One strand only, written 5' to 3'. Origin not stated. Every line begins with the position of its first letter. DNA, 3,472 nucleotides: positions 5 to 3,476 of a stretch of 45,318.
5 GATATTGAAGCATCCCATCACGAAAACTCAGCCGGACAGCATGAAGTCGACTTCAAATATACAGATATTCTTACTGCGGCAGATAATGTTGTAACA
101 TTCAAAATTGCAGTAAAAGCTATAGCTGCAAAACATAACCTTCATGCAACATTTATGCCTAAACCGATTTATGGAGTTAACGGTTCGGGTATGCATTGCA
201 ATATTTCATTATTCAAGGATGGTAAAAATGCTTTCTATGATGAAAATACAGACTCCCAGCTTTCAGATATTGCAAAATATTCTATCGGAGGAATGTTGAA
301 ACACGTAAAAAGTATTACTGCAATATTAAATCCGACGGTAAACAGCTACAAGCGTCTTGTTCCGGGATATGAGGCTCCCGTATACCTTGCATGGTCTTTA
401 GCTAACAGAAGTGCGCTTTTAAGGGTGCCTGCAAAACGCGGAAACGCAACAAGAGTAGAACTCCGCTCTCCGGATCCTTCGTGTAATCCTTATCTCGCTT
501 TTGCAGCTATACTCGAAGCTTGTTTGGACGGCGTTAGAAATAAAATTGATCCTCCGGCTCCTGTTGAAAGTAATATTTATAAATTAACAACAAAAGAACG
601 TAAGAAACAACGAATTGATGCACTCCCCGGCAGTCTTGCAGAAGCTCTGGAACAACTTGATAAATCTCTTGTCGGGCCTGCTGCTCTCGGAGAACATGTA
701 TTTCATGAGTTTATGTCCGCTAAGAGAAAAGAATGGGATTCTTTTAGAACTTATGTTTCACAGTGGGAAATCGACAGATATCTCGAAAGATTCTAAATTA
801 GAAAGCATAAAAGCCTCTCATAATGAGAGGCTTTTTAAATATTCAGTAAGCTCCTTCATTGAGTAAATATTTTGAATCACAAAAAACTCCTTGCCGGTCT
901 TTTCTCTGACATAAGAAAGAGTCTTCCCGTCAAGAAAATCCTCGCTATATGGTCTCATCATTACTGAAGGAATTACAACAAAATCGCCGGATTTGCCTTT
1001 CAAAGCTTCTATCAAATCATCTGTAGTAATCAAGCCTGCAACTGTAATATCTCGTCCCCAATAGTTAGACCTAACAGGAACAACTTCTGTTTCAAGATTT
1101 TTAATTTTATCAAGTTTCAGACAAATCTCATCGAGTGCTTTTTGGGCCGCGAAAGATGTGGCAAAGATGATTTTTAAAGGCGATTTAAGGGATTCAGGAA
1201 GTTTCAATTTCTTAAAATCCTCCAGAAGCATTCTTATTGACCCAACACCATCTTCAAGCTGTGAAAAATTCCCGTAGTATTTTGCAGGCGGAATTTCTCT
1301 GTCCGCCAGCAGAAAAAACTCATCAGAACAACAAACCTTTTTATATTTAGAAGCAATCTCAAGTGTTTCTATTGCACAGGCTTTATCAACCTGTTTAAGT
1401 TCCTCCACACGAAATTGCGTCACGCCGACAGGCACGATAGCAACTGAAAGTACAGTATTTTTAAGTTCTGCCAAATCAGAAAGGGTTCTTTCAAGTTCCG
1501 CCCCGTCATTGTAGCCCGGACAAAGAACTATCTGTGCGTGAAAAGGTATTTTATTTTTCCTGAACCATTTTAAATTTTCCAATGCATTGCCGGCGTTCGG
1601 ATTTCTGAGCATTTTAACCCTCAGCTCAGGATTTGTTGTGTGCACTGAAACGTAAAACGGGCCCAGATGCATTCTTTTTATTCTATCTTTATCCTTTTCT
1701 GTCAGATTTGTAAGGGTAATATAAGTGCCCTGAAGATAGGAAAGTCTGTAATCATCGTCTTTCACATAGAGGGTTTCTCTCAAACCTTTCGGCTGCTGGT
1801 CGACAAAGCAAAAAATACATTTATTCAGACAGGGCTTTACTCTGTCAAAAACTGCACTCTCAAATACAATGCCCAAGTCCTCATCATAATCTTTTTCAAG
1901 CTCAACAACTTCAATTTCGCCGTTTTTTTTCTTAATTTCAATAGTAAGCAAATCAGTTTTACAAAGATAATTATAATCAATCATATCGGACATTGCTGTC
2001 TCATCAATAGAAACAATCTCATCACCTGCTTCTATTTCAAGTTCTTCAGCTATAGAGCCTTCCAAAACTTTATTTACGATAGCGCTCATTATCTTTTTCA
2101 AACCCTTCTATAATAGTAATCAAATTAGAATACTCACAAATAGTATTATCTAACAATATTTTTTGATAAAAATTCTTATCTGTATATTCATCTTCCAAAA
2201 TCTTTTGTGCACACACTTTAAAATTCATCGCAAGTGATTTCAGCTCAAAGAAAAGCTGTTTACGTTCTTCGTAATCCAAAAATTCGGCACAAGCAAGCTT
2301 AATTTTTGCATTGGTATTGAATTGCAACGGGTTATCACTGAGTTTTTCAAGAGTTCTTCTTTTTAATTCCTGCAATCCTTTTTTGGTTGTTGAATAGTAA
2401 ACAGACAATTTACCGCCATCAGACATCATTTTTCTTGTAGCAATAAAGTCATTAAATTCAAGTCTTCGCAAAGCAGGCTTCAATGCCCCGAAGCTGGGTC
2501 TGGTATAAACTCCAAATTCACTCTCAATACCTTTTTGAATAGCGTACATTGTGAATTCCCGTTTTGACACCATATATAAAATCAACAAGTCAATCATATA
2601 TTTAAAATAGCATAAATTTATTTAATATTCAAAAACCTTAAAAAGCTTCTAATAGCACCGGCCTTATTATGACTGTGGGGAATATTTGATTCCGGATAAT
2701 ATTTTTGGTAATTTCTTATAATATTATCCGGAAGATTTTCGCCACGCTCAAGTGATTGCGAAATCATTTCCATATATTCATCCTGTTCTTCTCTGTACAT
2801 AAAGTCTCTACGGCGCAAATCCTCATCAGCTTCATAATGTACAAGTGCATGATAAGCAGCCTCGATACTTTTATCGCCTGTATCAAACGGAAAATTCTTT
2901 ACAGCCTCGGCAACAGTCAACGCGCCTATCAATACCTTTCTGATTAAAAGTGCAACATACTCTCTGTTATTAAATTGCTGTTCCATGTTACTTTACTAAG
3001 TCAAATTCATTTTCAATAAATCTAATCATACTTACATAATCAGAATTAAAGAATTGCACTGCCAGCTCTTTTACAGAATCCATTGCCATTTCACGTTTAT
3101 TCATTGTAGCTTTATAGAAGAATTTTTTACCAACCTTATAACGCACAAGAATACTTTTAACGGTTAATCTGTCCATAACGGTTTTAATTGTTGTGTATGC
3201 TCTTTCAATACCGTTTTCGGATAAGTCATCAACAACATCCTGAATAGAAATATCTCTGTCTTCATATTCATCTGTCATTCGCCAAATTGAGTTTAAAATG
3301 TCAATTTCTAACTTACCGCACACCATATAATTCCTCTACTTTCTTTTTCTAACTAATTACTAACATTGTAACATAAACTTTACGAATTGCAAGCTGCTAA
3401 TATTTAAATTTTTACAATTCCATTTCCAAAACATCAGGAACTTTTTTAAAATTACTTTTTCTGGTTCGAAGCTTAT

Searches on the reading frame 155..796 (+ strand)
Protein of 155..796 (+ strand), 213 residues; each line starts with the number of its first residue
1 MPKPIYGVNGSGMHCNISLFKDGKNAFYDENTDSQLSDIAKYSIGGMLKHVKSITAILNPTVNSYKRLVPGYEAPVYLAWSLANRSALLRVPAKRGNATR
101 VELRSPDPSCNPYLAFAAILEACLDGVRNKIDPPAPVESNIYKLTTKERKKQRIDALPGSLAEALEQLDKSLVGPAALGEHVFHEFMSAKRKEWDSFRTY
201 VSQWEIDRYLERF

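Call 8: search_protein_families(library=pfam, proteins=[window:155-796:+], max_evalue=0.001)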
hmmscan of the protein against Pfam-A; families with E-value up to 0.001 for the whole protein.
window:155-796:+ (213 aa): 1 family
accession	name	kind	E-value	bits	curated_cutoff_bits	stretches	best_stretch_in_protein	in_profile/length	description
PF00120.29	Gln-synt_C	-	1.3e-92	310.9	24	1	1-209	138-344/344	Glutamine synthetase, catalytic domain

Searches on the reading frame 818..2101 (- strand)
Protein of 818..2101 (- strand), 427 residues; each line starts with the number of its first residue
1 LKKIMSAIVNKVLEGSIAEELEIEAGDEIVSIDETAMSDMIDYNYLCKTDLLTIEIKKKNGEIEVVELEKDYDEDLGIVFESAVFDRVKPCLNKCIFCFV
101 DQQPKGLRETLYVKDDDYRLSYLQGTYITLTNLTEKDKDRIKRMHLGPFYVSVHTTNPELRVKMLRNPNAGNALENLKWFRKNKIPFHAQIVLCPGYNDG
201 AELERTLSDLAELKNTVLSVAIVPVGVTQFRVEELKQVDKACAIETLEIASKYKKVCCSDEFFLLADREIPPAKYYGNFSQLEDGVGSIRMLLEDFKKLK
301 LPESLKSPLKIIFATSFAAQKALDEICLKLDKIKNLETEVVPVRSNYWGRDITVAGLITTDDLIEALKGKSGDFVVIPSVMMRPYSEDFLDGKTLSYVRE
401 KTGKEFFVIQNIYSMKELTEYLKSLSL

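Call 8: search_protein_families(library=pfam, proteins=[window:818-2101:-], max_evalue=0.001)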
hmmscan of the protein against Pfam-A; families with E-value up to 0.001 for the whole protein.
window:818-2101:- (427 aa): 5 families
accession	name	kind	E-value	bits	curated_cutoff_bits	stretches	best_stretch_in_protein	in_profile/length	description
PF19238.5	Radical_SAM_2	-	1.4e-67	226.5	26.7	1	70-220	1-151/151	Radical SAM-like domain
PF04459.17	DUF512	-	8.4e-46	156.2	25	1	223-409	1-200/202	Protein of unknown function (DUF512)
PF04055.27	Radical_SAM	-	8.7e-08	32.9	29.5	1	133-208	89-164/166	Radical SAM superfamily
PF17820.7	PDZ_6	-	2.1e-07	31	27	1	8-50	1-46/54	PDZ domain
PF00595.29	PDZ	-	0.00036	21.3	23.2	0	5-40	25-60/81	PDZ domain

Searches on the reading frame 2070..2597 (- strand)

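Call 8: search_protein_families(library=pfam, proteins=[window:2070-2597:-], max_evalue=0.001)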
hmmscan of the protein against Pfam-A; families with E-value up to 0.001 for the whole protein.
window:2070-2597:- (175 aa): 1 family
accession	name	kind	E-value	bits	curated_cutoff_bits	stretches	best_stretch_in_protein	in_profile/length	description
PF03551.20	PadR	-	8.5e-09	35.7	27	1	6-79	1-74/75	Transcriptional regulator PadR-like family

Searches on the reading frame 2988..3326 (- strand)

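Call 8: search_protein_families(library=pfam, proteins=[window:2988-3326:-], max_evalue=0.001)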
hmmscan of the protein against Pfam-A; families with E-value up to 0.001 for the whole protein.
window:2988-3326:- (112 aa): 1 family
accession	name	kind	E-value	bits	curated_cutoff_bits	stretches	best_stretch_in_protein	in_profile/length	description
PF03965.22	Penicillinase_R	-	2.3e-16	60.6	22.6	1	4-103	2-94/115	Penicillinase repressor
